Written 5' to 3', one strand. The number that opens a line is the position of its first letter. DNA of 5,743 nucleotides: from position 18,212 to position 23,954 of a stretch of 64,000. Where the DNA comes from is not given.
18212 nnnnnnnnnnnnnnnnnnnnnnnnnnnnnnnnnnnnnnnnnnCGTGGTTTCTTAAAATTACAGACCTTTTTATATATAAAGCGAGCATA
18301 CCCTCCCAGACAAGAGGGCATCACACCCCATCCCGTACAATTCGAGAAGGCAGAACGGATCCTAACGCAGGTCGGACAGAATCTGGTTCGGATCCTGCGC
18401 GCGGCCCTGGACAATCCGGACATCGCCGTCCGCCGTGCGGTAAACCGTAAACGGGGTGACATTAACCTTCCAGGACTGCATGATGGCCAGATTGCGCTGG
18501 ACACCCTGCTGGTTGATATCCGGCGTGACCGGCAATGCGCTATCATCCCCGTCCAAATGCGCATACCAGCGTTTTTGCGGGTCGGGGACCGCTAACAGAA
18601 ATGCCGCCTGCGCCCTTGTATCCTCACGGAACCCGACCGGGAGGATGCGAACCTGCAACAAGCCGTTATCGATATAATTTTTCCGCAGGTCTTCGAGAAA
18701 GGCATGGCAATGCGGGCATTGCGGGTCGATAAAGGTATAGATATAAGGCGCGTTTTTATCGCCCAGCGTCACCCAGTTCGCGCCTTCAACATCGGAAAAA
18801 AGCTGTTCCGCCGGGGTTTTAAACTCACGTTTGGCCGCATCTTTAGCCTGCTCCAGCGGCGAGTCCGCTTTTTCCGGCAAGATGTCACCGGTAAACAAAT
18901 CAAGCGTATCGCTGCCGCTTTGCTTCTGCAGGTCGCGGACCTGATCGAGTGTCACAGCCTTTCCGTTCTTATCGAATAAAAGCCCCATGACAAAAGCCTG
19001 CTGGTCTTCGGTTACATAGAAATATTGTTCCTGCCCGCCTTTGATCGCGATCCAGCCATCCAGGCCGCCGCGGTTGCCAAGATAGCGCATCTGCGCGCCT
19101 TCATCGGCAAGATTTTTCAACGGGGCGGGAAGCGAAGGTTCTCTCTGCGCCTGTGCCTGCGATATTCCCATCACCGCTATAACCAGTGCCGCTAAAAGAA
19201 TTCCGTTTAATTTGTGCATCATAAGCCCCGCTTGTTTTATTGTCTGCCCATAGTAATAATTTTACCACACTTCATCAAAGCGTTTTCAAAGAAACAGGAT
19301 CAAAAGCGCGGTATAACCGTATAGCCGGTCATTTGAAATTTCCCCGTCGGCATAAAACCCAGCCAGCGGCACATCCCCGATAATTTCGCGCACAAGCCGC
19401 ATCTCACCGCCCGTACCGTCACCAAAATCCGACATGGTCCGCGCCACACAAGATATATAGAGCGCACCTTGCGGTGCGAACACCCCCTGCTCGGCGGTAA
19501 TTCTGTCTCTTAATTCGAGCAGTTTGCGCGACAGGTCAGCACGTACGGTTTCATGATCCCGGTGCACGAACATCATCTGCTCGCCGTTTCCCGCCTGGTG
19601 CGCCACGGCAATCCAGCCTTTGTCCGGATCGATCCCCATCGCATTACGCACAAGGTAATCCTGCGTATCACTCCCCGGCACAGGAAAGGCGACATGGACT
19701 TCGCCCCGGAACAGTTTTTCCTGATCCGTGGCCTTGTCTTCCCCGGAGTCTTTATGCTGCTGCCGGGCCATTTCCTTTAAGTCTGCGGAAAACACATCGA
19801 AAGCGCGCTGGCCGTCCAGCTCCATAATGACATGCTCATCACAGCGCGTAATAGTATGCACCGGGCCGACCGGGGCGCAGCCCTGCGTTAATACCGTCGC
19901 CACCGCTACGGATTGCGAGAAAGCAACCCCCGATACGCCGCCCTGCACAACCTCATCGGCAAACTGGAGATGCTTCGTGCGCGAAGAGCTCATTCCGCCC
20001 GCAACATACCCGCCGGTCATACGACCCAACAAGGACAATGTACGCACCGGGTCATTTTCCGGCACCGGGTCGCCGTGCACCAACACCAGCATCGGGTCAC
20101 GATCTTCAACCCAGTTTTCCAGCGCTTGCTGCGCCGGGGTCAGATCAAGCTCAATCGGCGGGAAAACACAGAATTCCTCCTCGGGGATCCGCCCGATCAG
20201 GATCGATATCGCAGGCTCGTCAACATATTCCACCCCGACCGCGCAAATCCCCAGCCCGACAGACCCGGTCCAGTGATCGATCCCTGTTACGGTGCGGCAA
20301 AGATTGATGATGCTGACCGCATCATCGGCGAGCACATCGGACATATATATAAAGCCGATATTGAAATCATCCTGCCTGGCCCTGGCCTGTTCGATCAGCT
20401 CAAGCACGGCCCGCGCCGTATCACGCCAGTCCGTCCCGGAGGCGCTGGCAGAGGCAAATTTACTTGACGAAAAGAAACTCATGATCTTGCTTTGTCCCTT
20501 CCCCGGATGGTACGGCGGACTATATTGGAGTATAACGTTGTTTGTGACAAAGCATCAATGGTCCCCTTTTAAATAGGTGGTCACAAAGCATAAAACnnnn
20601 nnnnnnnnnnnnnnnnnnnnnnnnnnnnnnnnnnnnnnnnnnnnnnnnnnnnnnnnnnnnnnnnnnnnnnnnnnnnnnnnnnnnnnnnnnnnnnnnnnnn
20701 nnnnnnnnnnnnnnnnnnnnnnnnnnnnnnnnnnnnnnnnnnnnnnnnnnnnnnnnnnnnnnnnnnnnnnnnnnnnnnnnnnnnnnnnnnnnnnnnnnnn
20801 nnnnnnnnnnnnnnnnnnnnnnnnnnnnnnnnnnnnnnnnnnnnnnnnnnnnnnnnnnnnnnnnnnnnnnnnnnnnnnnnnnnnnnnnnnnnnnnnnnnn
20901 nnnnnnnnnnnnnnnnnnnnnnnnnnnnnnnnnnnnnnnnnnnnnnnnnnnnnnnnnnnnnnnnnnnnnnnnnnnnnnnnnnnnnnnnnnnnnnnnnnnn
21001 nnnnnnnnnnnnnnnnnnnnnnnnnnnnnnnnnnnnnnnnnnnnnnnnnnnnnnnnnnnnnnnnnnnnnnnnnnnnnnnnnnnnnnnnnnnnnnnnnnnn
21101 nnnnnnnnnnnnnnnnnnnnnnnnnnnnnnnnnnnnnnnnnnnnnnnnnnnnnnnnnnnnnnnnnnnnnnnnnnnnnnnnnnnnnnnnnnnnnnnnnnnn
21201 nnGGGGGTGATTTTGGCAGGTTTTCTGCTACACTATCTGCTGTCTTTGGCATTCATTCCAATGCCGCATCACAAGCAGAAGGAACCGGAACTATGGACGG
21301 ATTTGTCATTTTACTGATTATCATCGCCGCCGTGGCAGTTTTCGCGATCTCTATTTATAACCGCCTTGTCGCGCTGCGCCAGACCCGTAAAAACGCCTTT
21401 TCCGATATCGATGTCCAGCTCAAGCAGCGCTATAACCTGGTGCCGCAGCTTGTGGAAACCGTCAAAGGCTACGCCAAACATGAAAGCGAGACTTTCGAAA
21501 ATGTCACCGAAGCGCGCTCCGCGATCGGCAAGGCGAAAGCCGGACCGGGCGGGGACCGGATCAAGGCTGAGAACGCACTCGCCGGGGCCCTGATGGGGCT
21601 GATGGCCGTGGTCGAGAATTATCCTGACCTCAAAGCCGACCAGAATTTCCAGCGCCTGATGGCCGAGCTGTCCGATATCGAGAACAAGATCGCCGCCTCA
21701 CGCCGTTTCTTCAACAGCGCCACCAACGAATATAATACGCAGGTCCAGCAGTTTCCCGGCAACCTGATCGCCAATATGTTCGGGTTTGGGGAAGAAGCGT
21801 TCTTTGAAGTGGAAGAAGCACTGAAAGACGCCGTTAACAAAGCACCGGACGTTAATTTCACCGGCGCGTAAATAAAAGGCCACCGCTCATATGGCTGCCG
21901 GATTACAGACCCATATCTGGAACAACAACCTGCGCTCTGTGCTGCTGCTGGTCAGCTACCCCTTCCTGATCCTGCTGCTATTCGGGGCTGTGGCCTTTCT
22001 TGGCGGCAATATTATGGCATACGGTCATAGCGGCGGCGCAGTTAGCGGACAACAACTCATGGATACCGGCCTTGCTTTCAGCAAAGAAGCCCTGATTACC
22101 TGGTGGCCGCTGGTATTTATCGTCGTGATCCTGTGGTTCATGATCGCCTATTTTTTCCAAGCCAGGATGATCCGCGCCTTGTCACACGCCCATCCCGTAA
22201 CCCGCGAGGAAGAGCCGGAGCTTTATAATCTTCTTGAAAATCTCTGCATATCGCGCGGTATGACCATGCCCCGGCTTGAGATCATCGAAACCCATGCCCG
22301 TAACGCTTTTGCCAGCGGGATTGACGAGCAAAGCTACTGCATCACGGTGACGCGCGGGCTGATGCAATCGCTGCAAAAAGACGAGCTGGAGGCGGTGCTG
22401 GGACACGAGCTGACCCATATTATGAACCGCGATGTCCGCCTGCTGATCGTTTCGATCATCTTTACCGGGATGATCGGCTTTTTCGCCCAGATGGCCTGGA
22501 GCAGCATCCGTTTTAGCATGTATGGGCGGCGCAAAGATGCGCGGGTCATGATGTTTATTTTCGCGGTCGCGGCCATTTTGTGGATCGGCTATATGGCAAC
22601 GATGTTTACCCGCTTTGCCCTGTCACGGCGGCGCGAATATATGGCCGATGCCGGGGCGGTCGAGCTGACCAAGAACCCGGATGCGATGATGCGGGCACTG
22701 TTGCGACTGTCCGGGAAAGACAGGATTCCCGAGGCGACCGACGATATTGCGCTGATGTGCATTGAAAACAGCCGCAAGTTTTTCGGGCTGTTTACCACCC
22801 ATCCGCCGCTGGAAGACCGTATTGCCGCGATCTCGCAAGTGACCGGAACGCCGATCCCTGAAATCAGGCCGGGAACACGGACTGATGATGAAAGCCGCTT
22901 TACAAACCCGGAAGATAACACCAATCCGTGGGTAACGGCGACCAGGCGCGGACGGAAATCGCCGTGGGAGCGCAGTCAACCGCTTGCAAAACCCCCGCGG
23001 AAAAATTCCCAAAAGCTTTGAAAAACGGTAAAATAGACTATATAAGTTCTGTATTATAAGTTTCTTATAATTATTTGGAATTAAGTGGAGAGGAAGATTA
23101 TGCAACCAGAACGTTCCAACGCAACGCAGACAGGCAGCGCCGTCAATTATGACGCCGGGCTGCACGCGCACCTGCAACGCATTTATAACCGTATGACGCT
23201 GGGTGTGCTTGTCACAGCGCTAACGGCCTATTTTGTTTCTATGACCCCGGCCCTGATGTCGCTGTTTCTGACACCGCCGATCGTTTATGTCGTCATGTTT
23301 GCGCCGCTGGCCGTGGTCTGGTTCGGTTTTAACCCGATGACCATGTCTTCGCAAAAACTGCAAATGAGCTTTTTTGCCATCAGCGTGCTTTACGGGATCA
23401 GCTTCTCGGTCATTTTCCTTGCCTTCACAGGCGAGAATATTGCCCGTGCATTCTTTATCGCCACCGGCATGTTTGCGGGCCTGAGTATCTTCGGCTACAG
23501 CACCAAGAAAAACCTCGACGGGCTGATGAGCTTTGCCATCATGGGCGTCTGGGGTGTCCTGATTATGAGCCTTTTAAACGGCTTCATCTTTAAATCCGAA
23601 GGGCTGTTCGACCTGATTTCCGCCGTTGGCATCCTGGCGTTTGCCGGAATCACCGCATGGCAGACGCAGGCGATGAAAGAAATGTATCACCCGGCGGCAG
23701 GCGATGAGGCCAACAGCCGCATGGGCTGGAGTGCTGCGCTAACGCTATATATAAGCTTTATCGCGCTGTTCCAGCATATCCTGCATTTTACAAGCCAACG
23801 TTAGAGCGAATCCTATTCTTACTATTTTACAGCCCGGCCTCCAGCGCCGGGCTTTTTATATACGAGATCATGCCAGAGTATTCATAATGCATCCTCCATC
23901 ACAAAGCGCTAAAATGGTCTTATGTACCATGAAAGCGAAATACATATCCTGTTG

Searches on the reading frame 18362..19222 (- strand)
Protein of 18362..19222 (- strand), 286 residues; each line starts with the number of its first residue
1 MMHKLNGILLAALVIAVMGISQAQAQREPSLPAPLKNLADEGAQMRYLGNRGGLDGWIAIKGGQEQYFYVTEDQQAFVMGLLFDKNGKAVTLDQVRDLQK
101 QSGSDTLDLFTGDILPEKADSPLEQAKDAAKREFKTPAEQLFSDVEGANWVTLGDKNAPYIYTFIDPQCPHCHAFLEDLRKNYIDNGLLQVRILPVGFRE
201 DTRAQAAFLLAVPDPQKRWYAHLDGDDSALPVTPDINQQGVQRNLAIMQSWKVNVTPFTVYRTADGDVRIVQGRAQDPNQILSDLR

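Call 10: search_protein_families(library=ncbifam, proteins=[window:18362-19222:-], max_evalue=0.001)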
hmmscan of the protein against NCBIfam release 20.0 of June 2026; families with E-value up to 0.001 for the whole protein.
window:18362-19222:- (286 aa): 2 families
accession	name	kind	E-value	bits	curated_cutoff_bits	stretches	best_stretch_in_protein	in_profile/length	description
NF008657.0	PRK11657.1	equivalog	5.7e-38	130.6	124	1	14-275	10-239/251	thiol:disulfide interchange protein DsbG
NF052402.1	ThlOxiredEpsilon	equivalog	7.5e-08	32.3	370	1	148-184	118-154/236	bifunctional thiol oxidoreductase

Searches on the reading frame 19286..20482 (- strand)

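Call 10: search_protein_families(library=ncbifam, proteins=[window:19286-20482:-], max_evalue=0.001)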
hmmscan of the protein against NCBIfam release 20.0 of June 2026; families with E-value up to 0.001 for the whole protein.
window:19286-20482:- (398 aa): 0 families

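Call 22: search_protein_families(library=pfam, proteins=[window:19286-20482:-], max_evalue=0.01)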
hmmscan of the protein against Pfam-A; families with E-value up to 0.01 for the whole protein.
window:19286-20482:- (398 aa): 2 families
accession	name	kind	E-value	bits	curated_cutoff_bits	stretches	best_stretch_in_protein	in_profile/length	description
PF08495.15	FIST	-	4.6e-21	76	23.2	1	43-225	3-189/189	FIST N domain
PF10442.14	FIST_C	-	1.5e-20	74.1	28.5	1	254-384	13-131/131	FIST C domain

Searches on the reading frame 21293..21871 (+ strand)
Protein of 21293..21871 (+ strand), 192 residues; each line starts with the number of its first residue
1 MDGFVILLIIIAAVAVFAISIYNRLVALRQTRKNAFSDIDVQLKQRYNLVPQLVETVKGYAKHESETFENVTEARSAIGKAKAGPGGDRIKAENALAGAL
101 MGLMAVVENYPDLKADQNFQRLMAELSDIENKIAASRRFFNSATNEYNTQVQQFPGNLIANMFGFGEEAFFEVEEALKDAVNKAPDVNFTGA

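Call 10: search_protein_families(library=ncbifam, proteins=[window:21293-21871:+], max_evalue=0.001)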
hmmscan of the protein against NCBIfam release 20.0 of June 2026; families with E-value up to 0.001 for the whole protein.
window:21293-21871:+ (192 aa): 1 family
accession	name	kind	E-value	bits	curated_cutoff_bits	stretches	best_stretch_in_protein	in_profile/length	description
NF040966.1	MamQ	equivalog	8.8e-30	103.8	250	1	10-188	4-203/221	magnetosome protein MamQ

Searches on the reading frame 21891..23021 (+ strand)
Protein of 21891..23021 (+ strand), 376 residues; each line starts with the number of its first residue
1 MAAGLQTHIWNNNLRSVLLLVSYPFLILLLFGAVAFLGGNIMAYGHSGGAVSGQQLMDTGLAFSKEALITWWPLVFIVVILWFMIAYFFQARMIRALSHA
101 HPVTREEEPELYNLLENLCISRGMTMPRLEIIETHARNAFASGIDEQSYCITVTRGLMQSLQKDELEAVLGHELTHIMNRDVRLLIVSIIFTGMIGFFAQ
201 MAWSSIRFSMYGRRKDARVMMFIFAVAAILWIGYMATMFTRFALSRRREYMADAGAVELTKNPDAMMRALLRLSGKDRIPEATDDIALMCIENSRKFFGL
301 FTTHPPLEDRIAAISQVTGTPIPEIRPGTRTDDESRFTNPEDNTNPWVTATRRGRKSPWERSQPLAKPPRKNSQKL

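Call 10: search_protein_families(library=ncbifam, proteins=[window:21891-23021:+], max_evalue=0.001)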
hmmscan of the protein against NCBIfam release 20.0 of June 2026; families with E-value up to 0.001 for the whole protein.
window:21891-23021:+ (376 aa): 10 families
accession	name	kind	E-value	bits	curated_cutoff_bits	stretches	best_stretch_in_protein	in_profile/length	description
NF003425.0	PRK04897.1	equivalog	3.9e-57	193.7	355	1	74-315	45-296/298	zinc metalloprotease HtpX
NF002669.0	PRK02391.1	equivalog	8.2e-52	176.2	341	1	72-317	40-291/298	zinc metalloprotease HtpX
NF002839.0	PRK03072.1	equivalog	7.9e-46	156.4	412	1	75-319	38-286/291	zinc metalloprotease HtpX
NF002775.0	PRK02870.1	equivalog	1.4e-44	152.8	285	1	7-315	15-334/338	zinc metalloprotease HtpX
NF002826.0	PRK03001.1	equivalog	1.6e-44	152.2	369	1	76-318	35-279/285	zinc metalloprotease HtpX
NF003965.0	PRK05457.1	equivalog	5.7e-39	134.2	245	1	104-316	72-283/285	protease HtpX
NF002363.0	PRK01345.1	equivalog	9.5e-39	133.3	422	1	77-359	35-317/318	zinc metalloprotease HtpX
NF002322.0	PRK01265.1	equivalog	8.3e-23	81.3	275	1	74-273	46-247/325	zinc metalloprotease HtpX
NF052399.1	M48_lipo_LoiP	exception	9.3e-06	25.3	365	1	134-177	94-133/247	metalloprotease LoiP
NF000326.1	blaR1_generic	equivalog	9.3e-05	20.9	400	1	63-207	101-236/585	BlaR1 family beta-lactam sensor/signal transducer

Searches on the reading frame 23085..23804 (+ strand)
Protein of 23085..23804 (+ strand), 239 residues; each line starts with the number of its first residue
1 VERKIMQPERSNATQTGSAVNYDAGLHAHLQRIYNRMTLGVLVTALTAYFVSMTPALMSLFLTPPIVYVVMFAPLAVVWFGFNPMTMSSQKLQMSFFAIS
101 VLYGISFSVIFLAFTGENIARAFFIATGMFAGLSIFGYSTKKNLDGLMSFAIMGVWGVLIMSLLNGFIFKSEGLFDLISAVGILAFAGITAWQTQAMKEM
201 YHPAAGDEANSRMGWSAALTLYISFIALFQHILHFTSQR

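Call 10: search_protein_families(library=ncbifam, proteins=[window:23085-23804:+], max_evalue=0.001)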
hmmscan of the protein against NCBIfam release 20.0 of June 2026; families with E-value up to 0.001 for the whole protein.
window:23085-23804:+ (239 aa): 1 family
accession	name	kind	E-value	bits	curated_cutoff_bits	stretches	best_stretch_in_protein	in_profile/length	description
NF045951.1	MAG0110_fam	subfamily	1.4e-08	34.4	98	1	38-237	23-236/237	MAG0110 family membrane protein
